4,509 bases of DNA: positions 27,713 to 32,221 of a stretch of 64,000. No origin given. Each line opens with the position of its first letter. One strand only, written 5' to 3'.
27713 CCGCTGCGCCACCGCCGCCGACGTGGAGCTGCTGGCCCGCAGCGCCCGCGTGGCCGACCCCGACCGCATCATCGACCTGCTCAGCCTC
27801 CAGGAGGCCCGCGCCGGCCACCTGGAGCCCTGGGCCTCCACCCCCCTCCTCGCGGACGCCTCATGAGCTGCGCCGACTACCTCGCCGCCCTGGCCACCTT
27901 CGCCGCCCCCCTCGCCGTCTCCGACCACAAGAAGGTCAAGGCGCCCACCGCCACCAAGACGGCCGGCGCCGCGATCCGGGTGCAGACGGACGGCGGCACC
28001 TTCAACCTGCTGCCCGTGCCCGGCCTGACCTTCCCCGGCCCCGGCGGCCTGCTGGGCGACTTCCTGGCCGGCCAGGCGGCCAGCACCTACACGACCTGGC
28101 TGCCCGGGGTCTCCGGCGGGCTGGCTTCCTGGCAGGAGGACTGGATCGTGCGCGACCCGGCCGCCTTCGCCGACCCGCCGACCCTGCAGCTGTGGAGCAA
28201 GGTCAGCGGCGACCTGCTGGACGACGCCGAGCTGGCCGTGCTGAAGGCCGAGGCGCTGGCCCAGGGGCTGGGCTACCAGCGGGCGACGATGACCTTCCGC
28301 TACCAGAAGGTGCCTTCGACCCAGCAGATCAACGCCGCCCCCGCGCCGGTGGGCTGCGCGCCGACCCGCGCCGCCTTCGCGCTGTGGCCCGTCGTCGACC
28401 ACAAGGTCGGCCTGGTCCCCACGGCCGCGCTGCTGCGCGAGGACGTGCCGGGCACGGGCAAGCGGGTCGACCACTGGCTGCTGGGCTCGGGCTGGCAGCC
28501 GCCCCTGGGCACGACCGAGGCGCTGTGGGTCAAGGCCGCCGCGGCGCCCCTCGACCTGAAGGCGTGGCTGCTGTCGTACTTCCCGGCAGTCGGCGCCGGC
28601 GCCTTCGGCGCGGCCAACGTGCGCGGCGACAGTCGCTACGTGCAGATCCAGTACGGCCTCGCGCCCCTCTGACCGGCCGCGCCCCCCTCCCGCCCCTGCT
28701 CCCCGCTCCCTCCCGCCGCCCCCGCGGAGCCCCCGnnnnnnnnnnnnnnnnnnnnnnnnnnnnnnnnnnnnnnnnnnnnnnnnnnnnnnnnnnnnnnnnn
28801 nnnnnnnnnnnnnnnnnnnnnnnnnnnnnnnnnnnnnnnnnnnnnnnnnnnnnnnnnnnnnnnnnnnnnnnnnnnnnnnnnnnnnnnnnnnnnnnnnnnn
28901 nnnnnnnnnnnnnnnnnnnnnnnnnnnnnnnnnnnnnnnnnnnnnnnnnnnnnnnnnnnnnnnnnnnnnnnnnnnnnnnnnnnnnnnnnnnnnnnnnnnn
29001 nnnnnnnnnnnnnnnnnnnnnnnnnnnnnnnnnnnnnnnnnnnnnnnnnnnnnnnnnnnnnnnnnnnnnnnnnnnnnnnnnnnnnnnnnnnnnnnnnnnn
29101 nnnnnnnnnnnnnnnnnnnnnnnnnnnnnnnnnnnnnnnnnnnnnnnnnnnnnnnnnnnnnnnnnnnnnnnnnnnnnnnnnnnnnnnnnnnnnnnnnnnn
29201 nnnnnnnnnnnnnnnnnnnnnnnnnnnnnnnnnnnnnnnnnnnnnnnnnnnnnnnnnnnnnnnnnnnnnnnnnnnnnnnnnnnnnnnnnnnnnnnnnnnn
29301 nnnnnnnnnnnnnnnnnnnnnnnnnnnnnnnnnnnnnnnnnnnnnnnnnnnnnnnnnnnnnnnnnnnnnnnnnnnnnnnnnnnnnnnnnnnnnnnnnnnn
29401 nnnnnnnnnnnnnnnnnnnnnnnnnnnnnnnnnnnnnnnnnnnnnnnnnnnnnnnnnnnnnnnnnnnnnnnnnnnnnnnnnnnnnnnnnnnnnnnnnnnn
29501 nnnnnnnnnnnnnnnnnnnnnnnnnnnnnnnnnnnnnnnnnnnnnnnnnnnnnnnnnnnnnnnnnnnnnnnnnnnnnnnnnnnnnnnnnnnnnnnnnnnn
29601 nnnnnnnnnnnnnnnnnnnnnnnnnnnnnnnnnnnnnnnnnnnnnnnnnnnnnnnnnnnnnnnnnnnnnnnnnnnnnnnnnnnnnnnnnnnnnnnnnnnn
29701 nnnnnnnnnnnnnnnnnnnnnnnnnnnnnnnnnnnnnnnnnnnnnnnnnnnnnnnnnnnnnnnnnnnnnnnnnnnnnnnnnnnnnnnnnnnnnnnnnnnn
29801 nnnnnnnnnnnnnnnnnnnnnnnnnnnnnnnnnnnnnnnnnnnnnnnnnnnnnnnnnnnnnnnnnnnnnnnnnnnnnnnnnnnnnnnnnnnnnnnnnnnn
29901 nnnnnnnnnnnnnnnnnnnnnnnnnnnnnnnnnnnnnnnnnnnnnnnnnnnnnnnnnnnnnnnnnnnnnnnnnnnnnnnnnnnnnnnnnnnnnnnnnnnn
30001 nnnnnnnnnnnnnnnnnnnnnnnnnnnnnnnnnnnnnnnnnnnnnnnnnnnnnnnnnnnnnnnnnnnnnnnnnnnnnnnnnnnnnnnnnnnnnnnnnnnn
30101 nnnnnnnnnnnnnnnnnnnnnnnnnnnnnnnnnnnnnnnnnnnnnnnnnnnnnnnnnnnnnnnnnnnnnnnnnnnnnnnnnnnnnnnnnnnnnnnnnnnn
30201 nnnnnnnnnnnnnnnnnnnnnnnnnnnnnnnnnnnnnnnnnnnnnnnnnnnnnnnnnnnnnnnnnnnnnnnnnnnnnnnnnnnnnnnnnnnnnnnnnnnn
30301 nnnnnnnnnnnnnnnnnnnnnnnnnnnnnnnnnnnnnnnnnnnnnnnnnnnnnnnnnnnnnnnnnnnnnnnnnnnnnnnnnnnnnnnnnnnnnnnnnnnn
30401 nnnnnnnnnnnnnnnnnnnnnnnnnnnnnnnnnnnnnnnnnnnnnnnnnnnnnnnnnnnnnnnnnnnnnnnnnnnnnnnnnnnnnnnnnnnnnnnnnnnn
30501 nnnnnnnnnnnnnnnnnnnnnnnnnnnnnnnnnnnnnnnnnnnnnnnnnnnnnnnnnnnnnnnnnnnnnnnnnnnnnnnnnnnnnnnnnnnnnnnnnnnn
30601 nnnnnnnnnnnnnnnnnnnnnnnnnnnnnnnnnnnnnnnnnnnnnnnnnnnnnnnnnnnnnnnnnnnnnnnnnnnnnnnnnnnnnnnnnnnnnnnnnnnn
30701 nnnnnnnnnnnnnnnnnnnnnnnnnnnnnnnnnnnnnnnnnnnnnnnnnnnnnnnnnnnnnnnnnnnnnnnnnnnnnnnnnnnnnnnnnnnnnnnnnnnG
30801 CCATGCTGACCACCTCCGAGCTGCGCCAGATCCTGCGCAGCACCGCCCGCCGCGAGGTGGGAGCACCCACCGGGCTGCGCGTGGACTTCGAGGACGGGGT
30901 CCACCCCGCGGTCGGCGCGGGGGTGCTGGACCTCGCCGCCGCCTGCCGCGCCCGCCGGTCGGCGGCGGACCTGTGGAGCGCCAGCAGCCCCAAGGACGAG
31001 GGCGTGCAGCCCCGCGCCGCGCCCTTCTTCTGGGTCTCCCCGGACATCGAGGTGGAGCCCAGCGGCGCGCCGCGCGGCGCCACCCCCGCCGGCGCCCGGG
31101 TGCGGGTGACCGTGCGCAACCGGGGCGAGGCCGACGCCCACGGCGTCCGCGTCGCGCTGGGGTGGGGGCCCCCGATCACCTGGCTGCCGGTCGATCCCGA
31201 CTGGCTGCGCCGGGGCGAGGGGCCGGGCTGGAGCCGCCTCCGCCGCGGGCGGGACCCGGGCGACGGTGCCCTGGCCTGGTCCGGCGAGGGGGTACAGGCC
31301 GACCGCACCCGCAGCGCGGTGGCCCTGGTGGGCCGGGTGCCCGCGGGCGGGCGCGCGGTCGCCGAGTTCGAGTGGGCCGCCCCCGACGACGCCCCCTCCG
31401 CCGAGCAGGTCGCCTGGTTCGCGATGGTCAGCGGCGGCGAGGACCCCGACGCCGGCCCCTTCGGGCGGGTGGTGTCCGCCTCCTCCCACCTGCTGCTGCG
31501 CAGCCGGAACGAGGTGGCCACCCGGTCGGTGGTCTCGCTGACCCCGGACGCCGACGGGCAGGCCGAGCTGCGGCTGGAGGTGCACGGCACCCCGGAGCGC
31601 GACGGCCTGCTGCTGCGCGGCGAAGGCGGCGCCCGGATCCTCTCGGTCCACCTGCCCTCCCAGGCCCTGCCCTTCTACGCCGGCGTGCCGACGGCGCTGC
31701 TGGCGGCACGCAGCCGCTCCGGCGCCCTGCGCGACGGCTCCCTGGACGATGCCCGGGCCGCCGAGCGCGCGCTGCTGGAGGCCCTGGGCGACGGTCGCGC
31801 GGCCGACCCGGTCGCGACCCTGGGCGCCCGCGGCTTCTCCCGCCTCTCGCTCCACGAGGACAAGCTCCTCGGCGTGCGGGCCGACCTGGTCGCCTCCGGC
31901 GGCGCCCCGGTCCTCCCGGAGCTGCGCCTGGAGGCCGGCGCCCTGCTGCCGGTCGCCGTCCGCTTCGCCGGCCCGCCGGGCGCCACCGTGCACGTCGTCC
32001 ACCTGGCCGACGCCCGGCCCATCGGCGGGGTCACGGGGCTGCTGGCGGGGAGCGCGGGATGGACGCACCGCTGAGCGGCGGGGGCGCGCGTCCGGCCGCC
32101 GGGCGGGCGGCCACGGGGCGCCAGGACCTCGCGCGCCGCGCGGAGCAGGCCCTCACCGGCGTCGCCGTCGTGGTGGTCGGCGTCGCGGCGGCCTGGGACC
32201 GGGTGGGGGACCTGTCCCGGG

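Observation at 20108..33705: Eight-gene same-strand cluster joining a CHAT-ClpN-FHA protease, a Hanks kinase, a cytoplasmic S8 subtilase and five uncharacterised partners: candidate phospho-regulated proteolytic conflict or cell-death system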

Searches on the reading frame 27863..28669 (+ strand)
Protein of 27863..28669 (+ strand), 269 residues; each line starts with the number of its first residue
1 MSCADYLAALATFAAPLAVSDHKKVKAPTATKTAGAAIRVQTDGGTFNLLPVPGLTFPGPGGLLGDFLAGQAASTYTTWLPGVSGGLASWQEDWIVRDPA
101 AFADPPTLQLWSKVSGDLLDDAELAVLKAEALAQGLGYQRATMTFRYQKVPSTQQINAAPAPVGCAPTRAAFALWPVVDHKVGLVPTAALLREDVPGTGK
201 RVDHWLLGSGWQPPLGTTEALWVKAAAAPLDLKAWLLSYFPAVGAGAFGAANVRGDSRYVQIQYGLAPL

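Call 9: search_protein_families(library=pfam, max_evalue=0.01, proteins=[window:27863-28669:+])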
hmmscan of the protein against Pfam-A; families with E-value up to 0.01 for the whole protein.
window:27863-28669:+ (269 aa): 0 families

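Call 10: search_protein_families(library=padloc, max_evalue=0.01, proteins=[window:27863-28669:+])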
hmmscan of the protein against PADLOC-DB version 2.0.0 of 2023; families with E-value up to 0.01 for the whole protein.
window:27863-28669:+ (269 aa): 0 families

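Call 11: search_protein_families(library=ncbifam, max_evalue=0.01, proteins=[window:27863-28669:+])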
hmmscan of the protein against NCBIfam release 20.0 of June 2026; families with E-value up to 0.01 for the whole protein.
window:27863-28669:+ (269 aa): 0 families

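Call 12: find_homologous_proteins(query=window:27863-28669:+)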
Query window:27863-28669:+ (269 aa): 4 proteins with E <= 0.001 among 7721 candidates.
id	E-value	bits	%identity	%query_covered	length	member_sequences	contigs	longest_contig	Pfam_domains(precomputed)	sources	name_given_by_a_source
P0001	6.6e-173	592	99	100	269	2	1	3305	-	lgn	-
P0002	1.4e-144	499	83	100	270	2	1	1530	-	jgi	jgi:hypothetical protein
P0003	1.4e-135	470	79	100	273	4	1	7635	-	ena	-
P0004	3.0e-81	291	55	100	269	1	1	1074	-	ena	-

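Call 13: find_encoding_contigs(protein=P0003, flank=10000)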
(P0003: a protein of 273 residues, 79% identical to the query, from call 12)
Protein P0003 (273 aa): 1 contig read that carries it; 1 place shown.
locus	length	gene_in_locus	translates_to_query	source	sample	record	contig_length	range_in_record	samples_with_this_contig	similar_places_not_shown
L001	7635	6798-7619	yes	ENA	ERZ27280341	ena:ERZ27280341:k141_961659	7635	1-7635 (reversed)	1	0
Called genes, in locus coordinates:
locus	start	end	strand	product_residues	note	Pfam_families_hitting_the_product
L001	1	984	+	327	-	?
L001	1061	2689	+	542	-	-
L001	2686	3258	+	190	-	-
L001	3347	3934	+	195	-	-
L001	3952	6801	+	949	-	PF00069:Pkinase, PF07714:PK_Tyr_Ser-Thr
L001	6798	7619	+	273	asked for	-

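Call 14: find_encoding_contigs(protein=P0001, flank=10000)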
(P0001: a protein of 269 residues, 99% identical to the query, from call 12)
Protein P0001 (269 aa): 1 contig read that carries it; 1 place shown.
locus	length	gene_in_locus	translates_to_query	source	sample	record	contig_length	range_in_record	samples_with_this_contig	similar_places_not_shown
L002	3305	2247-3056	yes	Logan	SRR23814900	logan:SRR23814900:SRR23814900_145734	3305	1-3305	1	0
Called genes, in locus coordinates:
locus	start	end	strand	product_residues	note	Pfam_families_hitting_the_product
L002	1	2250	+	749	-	?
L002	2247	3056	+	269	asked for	-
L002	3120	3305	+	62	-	?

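Call 22: find_related_loci(query=A1, collection=genome_contigs, flank=10000)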
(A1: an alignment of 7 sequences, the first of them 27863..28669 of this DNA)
Query A1 (269 aa) in genome_contigs; peptide patterns used: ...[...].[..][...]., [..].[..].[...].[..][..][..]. (x = any residue, [..] = any of these).
61 stretches matched a pattern; 1 encode a relative of the query (tblastn E <= 1e-3); 1 distinct loci.
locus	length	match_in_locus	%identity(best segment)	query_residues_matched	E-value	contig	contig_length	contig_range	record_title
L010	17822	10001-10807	37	1-269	9e-42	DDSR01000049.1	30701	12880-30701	MAG TPA_asm: Deltaproteobacteria bacterium UBA2385 UBA2385_contig_705, whole genome shotgun sequence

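Call 23: find_related_loci(query=A1, collection=metagenome_contigs, flank=10000)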
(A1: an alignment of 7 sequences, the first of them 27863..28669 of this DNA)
Query A1 (269 aa) in metagenome_contigs; peptide patterns used: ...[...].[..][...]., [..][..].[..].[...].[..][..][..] (x = any residue, [..] = any of these).
146 stretches matched a pattern; 1 encode a relative of the query (tblastn E <= 1e-3); 1 distinct loci.
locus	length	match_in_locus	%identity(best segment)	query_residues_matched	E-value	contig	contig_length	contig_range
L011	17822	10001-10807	37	1-269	9e-42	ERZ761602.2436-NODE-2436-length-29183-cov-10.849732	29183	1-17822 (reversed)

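Call 27: find_homologous_proteins(query=A1, max_evalue=0.001)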
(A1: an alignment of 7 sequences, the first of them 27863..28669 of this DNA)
Query A1 (7 sequences) (269 aa, profile of the alignment): 6 proteins with E <= 0.001 among 8000 candidates.
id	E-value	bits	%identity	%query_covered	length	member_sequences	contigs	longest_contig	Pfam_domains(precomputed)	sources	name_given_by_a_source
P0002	3.4e-136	471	83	100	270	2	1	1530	-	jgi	jgi:hypothetical protein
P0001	1.3e-135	469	99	100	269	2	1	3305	-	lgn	-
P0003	3.7e-132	458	79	100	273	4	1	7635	-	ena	-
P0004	8.4e-123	427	55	100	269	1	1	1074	-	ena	-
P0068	3.2e-109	383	33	98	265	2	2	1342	-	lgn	-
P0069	3.8e-81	291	36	100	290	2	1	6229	-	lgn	-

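Call 34: search_solved_structures(query=A1, max_evalue=10)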
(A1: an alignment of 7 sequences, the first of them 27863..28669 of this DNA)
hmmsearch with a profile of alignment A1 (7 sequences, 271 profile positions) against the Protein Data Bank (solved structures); distinct sequences matched with E-value up to 10: 0.

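Call 35: predict_structure(alignment_id=A2)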
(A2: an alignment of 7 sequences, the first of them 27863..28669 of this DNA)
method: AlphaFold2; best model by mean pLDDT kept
length: 269 residues; sequences in the alignment: 7
mean_pLDDT: 64.6   pTM: 0.72
mean pLDDT of the five models: 64.6, 62.8, 59.7, 58.1, 49.6
residues with pLDDT >= 90: 38; 70-90: 90; 50-70: 62; < 50: 79
segments of 3 or more residues with pLDDT < 50: 28-87, 104-116, 214-218
pLDDT, mean of each block of 10 residues (from residue 1): 93 86 59 29 28 28 33 29 43 59 43 46 63 65 78 93 89 69 77 88 86 50 72 93 85 83 79
secondary structure, 60 per line:
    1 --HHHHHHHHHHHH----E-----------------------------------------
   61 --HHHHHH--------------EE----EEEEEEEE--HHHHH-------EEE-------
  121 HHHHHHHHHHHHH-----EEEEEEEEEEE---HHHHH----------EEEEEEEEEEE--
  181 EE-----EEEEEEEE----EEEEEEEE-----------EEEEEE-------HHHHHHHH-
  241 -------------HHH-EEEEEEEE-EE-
elements in order: H3-14 H63-68 E89-96 H99-103 E111-113 H121-133 E139-149 H153-157 E168-178 E188-195 E200-207 E219-224 H232-239 E258-265

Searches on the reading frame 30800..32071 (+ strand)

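Call 37: search_protein_families(library=pfam, max_evalue=10, proteins=[window:30800-32071:+])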
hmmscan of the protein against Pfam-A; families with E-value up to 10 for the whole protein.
window:30800-32071:+ (424 aa): 1 family
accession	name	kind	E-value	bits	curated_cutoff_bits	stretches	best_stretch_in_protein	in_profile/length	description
PF07705.17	CARDB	-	0.11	13.2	22.7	1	81-120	2-42/101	CARDB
